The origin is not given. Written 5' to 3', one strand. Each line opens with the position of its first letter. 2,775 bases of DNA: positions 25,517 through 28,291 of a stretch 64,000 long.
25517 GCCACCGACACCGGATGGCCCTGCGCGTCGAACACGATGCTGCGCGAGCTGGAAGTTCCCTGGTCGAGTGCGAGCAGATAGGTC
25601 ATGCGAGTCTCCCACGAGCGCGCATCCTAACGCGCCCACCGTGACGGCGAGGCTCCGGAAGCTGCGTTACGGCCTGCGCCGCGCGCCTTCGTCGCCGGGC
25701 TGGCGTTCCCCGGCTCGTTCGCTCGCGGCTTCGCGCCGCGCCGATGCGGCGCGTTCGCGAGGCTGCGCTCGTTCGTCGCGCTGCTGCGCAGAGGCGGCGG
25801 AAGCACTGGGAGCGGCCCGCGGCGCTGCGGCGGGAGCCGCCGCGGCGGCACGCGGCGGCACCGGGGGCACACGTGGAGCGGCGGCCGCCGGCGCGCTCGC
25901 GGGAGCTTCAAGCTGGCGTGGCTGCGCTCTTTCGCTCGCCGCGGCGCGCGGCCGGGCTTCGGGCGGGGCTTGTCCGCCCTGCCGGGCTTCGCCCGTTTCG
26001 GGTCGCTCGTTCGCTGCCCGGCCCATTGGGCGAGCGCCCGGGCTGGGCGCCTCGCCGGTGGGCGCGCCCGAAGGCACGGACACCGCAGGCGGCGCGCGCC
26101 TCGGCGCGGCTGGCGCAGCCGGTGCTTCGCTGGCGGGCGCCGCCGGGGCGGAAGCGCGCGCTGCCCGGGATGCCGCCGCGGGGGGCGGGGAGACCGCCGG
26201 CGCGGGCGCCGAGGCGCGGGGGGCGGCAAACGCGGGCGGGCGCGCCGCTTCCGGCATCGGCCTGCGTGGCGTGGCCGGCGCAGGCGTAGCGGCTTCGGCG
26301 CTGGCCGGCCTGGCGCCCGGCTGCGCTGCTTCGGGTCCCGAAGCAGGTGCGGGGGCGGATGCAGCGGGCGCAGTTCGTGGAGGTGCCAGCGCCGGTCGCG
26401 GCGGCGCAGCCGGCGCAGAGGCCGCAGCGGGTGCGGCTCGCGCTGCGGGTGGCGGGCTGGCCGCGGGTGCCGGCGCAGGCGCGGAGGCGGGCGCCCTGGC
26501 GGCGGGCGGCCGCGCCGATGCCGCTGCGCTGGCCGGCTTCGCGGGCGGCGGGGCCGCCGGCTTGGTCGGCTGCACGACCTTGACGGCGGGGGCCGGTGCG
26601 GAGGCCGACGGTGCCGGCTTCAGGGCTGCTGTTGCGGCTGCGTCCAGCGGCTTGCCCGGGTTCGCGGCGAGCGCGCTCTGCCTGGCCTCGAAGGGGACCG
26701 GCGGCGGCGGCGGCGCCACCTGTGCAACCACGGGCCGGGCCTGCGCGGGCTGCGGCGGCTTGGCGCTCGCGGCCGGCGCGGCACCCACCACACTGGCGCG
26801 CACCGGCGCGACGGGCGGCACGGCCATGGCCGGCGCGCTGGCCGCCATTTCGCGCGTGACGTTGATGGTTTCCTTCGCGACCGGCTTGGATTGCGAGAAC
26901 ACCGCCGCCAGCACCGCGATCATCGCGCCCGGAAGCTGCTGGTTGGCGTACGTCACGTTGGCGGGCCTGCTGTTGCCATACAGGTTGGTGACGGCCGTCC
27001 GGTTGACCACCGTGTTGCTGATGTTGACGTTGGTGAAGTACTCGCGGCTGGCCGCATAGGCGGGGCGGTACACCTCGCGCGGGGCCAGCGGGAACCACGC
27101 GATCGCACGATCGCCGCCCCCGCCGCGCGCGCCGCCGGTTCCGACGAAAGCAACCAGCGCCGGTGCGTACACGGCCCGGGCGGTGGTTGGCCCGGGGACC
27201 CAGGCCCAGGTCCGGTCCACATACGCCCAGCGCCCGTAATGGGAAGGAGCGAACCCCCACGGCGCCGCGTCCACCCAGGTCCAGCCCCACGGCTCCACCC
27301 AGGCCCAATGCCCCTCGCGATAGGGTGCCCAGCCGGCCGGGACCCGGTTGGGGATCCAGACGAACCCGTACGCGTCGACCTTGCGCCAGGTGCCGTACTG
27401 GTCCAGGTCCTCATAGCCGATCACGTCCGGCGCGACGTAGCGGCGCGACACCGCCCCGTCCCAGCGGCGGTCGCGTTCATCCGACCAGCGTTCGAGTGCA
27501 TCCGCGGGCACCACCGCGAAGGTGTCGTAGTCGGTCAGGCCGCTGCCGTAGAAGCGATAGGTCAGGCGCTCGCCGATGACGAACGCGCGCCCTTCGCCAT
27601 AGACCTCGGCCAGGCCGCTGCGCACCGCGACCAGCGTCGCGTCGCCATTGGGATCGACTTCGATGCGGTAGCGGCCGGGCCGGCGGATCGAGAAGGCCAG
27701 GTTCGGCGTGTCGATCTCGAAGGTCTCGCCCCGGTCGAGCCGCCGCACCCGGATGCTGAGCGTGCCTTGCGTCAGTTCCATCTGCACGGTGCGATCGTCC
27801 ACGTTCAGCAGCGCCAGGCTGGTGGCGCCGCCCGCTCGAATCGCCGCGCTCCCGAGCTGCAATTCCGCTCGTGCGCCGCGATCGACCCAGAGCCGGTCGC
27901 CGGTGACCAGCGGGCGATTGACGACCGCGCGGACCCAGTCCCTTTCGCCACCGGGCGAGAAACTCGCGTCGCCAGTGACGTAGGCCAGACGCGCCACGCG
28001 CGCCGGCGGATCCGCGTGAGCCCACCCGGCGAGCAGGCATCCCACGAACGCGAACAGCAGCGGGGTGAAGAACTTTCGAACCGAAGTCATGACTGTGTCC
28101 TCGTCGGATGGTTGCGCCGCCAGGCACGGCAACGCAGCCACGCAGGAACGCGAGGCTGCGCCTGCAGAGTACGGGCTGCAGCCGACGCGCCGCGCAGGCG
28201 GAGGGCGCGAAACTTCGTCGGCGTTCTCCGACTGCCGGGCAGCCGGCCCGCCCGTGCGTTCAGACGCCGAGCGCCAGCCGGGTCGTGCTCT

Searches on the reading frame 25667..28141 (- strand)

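Call 14: search_protein_families(library=pfam, proteins=[window:25667-28141:-], max_evalue=0.00001)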
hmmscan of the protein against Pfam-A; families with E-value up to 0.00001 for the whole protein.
window:25667-28141:- (824 aa): 1 family
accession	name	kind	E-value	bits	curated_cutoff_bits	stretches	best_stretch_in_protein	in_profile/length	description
PF20245.3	DUF6600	-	1.3e-27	96.3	27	1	243-355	1-101/102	Family of unknown function (DUF6600)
